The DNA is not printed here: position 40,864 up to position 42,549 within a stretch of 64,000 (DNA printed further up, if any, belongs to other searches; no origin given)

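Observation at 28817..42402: Two paralogous KaiC-like two-domain ATPases embedded in the antiporter clusters, with a conversion-like identical DNA tract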

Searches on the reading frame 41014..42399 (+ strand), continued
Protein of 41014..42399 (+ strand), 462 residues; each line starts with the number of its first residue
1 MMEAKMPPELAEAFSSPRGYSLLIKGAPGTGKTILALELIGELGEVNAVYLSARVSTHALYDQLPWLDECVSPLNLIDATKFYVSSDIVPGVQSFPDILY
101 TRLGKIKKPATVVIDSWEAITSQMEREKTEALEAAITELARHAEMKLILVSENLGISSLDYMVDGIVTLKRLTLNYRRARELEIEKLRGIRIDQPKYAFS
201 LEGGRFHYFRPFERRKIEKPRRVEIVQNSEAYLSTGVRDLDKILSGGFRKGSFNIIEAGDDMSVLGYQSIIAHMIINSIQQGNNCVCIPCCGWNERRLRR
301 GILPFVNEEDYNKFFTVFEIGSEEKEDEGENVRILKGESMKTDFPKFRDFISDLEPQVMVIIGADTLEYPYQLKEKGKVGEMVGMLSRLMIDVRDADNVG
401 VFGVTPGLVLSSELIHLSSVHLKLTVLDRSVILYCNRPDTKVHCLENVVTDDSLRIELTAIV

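Call 16: find_encoding_contigs(protein=P0012, flank=10000, max_places=3)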
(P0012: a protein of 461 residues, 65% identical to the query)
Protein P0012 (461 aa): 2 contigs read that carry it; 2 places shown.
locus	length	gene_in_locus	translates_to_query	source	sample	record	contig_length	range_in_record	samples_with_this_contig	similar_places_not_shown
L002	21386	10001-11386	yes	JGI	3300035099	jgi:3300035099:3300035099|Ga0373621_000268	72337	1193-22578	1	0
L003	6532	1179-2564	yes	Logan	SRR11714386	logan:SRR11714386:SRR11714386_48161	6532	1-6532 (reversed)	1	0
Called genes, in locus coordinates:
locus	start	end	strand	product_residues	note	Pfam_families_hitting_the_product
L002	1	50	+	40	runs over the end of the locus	-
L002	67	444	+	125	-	-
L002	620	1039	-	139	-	PF05942:PaREP1 (weak)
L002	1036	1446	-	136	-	-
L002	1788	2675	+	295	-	PF01634:HisG, PF08029:HisG_C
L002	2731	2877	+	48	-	-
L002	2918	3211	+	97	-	PF13239:2TM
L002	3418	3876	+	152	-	PF04191:PEMT, PF04140:ICMT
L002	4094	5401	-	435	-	PF20695:UbiD_N, PF01977:UbiD, PF20696:UbiD_C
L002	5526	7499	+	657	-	-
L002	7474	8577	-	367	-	PF04188:Mannosyl_trans2, PF13231:PMT_2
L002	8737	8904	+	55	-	-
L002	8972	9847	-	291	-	PF05681:Fumerase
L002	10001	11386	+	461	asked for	PF06745:ATPase, PF07088:GvpD_P-loop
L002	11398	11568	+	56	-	-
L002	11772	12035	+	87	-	-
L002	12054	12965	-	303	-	PF00004:AAA, PF17862:AAA_lid_3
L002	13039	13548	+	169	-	-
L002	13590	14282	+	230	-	PF12225:DUF5981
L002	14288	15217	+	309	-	PF02219:MTHFR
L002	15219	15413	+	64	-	-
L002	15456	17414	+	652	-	PF00890:FAD_binding_2 (weak), PF03486:HI0933_like (weak), PF12831:FAD_oxidored, PF13450:NAD_binding_8 (weak), PF12838:Fer4_7 (weak), PF00037:Fer4 (weak), PF12838:Fer4_7, PF14697:Fer4_21, +12 more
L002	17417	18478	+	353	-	PF04422:FrhB_FdhB_N, PF04432:FrhB_FdhB_C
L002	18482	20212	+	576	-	PF07992:Pyr_redox_2, PF13450:NAD_binding_8 (weak), PF12838:Fer4_7, PF00037:Fer4 (weak), PF12837:Fer4_6, PF13237:Fer4_10 (weak), PF14697:Fer4_21, PF13187:Fer4_9, +3 more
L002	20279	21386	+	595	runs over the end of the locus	PF00070:Pyr_redox (faint), PF00890:FAD_binding_2 (weak), PF01266:DAO (faint), PF03486:HI0933_like (faint), PF07992:Pyr_redox_2, PF12831:FAD_oxidored (weak), PF13450:NAD_binding_8 (weak), PF14697:Fer4_21, +5 more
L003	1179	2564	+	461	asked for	PF06745:ATPase, PF07088:GvpD_P-loop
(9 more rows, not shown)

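Call 22: find_related_loci(query=A1, collection=genome_contigs, flank=10000)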
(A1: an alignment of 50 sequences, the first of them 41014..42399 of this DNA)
Query A1 (462 aa) in genome_contigs; peptide patterns used: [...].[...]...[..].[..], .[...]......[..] (x = any residue, [..] = any of these).
600 stretches matched a pattern (row limit reached: there are more); 14 encode a relative of the query (tblastn E <= 1e-3); 14 distinct loci.
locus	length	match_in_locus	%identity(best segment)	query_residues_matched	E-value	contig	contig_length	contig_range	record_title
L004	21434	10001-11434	46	1-459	2e-137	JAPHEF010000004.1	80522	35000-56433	MAG: Candidatus Alkanophaga liquidiphilum isolate MCA70_species_2 c_000000000004, whole genome shotgun sequence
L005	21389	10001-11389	43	5-462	1e-124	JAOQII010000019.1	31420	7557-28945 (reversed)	MAG: Candidatus Syntrophoarchaeum sp. isolate 12019_3 NODE_19, whole genome shotgun sequence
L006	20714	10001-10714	30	6-212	5e-21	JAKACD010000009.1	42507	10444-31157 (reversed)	MAG: Thermoplasmata archaeon isolate WH2.bin83 NODE_1341_length_42507_cov_6.227725, whole genome shotgun sequence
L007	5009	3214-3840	31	17-205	3e-11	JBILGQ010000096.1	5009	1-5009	MAG: Candidatus Marinamargulisbacteria bacterium isolate ME2016-09-28_3300042471_group7_bin20 Rohwer_bin1465_scaffold_22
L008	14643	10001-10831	27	23-300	4e-10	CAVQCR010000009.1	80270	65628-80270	MAG: uncultured Actinomycetota bacterium isolate MFD02248.bin.1.145 genome assembly, contig: contig_24152, whole genome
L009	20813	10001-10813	26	19-288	2e-8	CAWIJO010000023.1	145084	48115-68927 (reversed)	MAG: uncultured Actinomycetes bacterium isolate MFD04944.bin.1.104 genome assembly, contig: contig_80521, whole genome s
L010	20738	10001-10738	27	18-268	6e-8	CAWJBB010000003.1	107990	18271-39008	MAG: uncultured delta proteobacterium isolate MFD04850.bin.2.19 genome assembly, contig: contig_102576, whole genome sho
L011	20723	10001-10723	24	18-256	6e-7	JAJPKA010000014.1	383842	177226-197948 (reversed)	MAG: Proteobacteria bacterium isolate Centralia_MAG_59 k107_3382936, whole genome shotgun sequence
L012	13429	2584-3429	25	23-305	1e-6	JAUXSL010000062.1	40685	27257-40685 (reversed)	MAG: Actinomycetota bacterium isolate C12_metabat.bin.89 C12_k141_398935, whole genome shotgun sequence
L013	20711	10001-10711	27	23-256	1e-6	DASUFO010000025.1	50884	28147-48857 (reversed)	MAG TPA_asm: Candidatus Limnocylindrales bacterium isolate SMAG_U1381 k141_585959, whole genome shotgun sequence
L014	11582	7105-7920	23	17-288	2e-6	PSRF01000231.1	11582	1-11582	MAG: Blastocatellia bacterium isolate subdivision4 Amazon FNV 2010 3 1 contig_75_29182518_length_11582_multi_3_in_2_out_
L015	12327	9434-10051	26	17-201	4e-6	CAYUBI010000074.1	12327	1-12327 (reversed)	MAG TPA_asm: uncultured Candidatus Marinamargulisbacteria bacterium isolate SRP272421_co3_728 genome assembly, contig: N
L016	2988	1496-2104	25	19-205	2e-5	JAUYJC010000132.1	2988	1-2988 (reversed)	MAG: Deltaproteobacteria bacterium isolate C24_metabat.bin.121_sub C24_k141_730947, whole genome shotgun sequence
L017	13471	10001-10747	26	17-288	3e-5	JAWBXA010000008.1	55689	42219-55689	MAG: Candidatus Bathyarchaeia archaeon isolate JZ-1_201803_bins_76 JZ-1_201803_bins_76_scaffold_8, whole genome shotgun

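Call 24: find_encoding_contigs(protein=P0035, flank=10000, max_places=2)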
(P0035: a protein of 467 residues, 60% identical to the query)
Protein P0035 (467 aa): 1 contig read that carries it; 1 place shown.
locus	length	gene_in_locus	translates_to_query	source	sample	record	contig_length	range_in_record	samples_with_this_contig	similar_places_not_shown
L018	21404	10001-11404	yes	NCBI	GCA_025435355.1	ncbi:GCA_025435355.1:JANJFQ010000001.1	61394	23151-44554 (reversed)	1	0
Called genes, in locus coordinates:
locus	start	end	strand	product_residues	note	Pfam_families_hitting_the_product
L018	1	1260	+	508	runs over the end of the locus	PF00361:Proton_antipo_M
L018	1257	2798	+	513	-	PF00662:Proton_antipo_N (weak), PF00361:Proton_antipo_M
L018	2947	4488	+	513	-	PF00361:Proton_antipo_M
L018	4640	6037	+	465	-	PF00361:Proton_antipo_M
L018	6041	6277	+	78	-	-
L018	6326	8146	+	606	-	PF00361:Proton_antipo_M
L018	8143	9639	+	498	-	PF00361:Proton_antipo_M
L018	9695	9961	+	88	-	-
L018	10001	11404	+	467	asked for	PF07088:GvpD_P-loop, PF06745:ATPase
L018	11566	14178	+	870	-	PF01074:Glyco_hydro_38N, PF03065:Glyco_hydro_57 (weak), PF09261:Alpha-mann_mid, PF07748:Glyco_hydro_38C, PF17677:Glyco_hydro38C2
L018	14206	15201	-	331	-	-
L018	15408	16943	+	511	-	PF00361:Proton_antipo_M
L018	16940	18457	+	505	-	PF00662:Proton_antipo_N (weak), PF00361:Proton_antipo_M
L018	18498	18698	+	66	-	-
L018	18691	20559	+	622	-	PF00361:Proton_antipo_M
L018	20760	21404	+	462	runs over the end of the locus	PF06745:ATPase, PF07088:GvpD_P-loop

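Call 25: find_encoding_contigs(protein=P0050, flank=10000, max_places=2)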
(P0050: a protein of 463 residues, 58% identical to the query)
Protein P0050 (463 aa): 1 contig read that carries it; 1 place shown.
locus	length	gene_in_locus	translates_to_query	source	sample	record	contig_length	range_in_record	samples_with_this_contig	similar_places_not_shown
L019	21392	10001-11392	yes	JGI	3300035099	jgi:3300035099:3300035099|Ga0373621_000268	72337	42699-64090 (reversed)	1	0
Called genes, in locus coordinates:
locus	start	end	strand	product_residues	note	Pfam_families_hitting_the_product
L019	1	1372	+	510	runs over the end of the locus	PF00361:Proton_antipo_M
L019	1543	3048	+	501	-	PF00361:Proton_antipo_M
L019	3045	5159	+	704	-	PF00662:Proton_antipo_N, PF00361:Proton_antipo_M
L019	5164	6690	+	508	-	PF00361:Proton_antipo_M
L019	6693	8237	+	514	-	PF00361:Proton_antipo_M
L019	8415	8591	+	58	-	-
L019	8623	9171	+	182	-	PF00708:Acylphosphatase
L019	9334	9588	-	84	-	-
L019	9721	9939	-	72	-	-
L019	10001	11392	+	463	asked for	PF07088:GvpD_P-loop, PF13481:AAA_25 (faint), PF06745:ATPase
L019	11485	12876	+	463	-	PF06745:ATPase, PF07088:GvpD_P-loop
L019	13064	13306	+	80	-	-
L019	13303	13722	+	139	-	PF01850:PIN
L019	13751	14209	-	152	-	-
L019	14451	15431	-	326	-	-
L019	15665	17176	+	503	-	PF00361:Proton_antipo_M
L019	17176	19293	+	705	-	PF00662:Proton_antipo_N, PF00361:Proton_antipo_M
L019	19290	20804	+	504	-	PF00361:Proton_antipo_M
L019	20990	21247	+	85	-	-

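Call 26: find_encoding_contigs(protein=P0055, flank=10000, max_places=2)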
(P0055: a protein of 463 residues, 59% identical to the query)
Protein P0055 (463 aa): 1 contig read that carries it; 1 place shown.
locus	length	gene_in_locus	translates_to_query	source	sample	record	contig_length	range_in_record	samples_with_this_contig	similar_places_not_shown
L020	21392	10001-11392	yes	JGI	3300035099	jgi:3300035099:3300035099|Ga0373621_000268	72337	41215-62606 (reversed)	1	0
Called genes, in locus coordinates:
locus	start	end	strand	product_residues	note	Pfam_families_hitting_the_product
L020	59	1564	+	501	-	PF00361:Proton_antipo_M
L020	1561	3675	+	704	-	PF00662:Proton_antipo_N, PF00361:Proton_antipo_M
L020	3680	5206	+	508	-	PF00361:Proton_antipo_M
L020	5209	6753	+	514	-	PF00361:Proton_antipo_M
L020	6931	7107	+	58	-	-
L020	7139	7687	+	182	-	PF00708:Acylphosphatase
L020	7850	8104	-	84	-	-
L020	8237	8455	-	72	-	-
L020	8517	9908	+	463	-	PF07088:GvpD_P-loop, PF13481:AAA_25 (faint), PF06745:ATPase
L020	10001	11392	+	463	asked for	PF06745:ATPase, PF07088:GvpD_P-loop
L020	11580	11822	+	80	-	-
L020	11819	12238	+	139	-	PF01850:PIN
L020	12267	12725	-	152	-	-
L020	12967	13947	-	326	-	-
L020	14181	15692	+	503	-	PF00361:Proton_antipo_M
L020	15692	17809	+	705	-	PF00662:Proton_antipo_N, PF00361:Proton_antipo_M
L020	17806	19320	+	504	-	PF00361:Proton_antipo_M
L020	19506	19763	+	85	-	-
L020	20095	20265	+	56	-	-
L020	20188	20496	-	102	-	-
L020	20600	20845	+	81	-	-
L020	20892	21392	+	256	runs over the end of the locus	PF12644:DUF3782, PF07788:PDDEXK_10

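Call 29: find_encoding_contigs(protein=P0060, flank=10000, max_places=2)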
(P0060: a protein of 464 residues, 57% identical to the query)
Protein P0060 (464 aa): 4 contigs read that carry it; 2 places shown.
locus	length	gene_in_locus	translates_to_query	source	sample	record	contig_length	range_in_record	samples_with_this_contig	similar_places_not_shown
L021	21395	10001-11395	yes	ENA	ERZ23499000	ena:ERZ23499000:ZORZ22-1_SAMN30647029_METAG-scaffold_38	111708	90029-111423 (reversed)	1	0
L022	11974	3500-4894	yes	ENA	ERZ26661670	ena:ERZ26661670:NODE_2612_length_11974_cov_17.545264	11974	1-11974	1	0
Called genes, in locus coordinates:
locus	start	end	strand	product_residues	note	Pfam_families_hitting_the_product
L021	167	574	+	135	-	-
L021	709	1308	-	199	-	PF02676:TYW3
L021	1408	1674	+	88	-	PF04066:MrpF_PhaF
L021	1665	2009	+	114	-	PF03334:PhaG_MnhG_YufB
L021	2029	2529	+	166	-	PF01899:MNHE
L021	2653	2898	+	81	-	PF13244:MbhD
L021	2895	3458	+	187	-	PF20501:MbhE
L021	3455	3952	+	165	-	PF04039:MnhB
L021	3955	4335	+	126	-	PF00420:Oxidored_q2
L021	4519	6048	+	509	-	PF00361:Proton_antipo_M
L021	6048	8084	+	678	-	PF00662:Proton_antipo_N, PF00361:Proton_antipo_M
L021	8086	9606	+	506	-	PF00361:Proton_antipo_M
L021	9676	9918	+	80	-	-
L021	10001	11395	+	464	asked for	PF06745:ATPase, PF07088:GvpD_P-loop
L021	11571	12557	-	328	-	-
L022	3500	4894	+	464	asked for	PF06745:ATPase, PF07088:GvpD_P-loop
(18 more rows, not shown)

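Call 30: find_encoding_contigs(protein=P0048, flank=10000, max_places=2)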
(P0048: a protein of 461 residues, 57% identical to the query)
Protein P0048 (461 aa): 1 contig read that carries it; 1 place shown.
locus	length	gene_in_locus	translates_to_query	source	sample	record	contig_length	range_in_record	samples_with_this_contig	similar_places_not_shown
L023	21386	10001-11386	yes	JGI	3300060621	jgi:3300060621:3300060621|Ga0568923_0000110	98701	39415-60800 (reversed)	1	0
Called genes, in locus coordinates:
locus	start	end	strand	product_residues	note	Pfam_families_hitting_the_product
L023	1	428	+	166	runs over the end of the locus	PF01842:ACT, PF22629:ACT_AHAS_ss, PF13710:ACT_5, PF10369:ALS_ss_C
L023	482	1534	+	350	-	PF07991:KARI_N, PF01450:KARI_C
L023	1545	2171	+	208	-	PF01557:FAA_hydrolase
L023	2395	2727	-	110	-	-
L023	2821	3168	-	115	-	-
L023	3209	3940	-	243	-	PF02037:SAP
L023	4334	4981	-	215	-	PF01813:ATP-synt_D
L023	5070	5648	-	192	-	PF00347:Ribosomal_L6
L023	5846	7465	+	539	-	PF03109:ABC1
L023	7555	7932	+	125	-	-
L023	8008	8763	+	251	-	PF00072:Response_reg, PF03259:Robl_LC7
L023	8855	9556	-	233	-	-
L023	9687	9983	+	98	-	PF14947:HTH_45, PF24409:wHTH-PRTase_assc (weak)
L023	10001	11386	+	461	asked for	PF06745:ATPase, PF07088:GvpD_P-loop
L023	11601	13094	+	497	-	PF00483:NTP_transferase, PF12804:NTP_transf_3, PF25084:LbH_EIF2B (weak), PF25247:LbH_GLGC (weak), PF00132:Hexapep (faint), PF25087:GMPPB_C, PF25084:LbH_EIF2B, PF19027:DUF5752 (faint)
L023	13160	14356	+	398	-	PF08323:Glyco_transf_5 (weak), PF20706:GT4-conflict, PF13439:Glyco_transf_4, PF13579:Glyco_trans_4_4, PF08323:Glyco_transf_5, PF00534:Glycos_transf_1, PF13692:Glyco_trans_1_4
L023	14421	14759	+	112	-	-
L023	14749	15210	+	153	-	PF09884:DUF2111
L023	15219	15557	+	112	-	PF00571:CBS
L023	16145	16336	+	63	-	-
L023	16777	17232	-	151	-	PF01161:PBP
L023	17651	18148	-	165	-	-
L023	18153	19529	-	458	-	PF07992:Pyr_redox_2, PF13434:Lys_Orn_oxgnase (faint), PF13738:Pyr_redox_3, PF00070:Pyr_redox, PF02852:Pyr_redox_dim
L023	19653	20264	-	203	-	PF00258:Flavodoxin_1 (weak), PF02525:Flavodoxin_2 (weak), PF03358:FMN_red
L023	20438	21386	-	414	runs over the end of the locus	PF01921:tRNA-synt_1f (faint), PF01406:tRNA-synt_1e, PF09334:tRNA-synt_1g (weak), PF00133:tRNA-synt_1 (weak), PF09334:tRNA-synt_1g (weak)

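Call 31: find_encoding_contigs(protein=P0097, flank=10000, max_places=2)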
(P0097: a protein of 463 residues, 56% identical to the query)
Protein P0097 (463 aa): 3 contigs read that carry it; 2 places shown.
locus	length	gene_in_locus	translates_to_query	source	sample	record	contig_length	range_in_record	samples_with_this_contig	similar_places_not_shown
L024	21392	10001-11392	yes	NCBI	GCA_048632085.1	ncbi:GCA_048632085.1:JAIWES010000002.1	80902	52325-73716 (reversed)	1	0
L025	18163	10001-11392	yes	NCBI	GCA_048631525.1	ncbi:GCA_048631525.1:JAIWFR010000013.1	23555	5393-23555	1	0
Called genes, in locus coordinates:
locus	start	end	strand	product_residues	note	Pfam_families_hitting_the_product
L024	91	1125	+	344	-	PF03144:GTP_EFTU_D2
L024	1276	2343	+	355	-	PF01235:Na_Ala_symp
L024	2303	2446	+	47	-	PF01235:Na_Ala_symp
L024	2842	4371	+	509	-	PF00361:Proton_antipo_M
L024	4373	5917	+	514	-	PF00361:Proton_antipo_M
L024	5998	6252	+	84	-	-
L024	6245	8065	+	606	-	PF00361:Proton_antipo_M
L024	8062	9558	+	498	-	PF00361:Proton_antipo_M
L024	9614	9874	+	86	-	-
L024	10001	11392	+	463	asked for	PF06745:ATPase, PF07088:GvpD_P-loop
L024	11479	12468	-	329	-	-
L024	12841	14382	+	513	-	PF10125:NADHdeh_related (weak), PF00361:Proton_antipo_M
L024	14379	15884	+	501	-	PF00361:Proton_antipo_M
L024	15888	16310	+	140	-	-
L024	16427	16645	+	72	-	PF13366:PDDEXK_3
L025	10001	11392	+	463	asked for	PF06745:ATPase, PF07088:GvpD_P-loop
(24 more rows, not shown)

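Call 32: search_protein_representatives(protein=window:41014-42399:+)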
Query: 462 residues. Proteins with E-value up to 0.001 (for the whole library): 1111; up to 1e-10: 683; up to 1e-30: 205. The best 150 are listed.
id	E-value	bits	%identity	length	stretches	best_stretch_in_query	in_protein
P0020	5.7e-189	645.1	63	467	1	1-460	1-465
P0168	4.9e-134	464.1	48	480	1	2-459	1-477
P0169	7.4e-115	400.9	43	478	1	3-459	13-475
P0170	1.8e-77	277.7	36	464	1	4-458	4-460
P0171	1.0e-72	262.0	45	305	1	157-459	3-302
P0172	1.3e-68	248.4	34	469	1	12-458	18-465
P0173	2.9e-67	244.0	64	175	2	194-310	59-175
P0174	3.8e-66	240.3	34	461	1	5-462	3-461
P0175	1.1e-64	235.5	36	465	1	5-462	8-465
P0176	2.0e-60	221.5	35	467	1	4-450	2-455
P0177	2.4e-59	217.9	33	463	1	12-461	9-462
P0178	1.5e-58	215.3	35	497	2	99-462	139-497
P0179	9.5e-58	212.7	33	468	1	6-446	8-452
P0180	3.7e-57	210.7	31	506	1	3-462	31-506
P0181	7.6e-57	209.7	32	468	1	5-446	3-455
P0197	1.0e-50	189.5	33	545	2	6-214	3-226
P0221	3.4e-46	174.6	33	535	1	5-445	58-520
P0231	1.8e-44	168.9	36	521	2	7-213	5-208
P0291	1.3e-37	146.3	30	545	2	98-459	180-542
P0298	5.2e-37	144.3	30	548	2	108-462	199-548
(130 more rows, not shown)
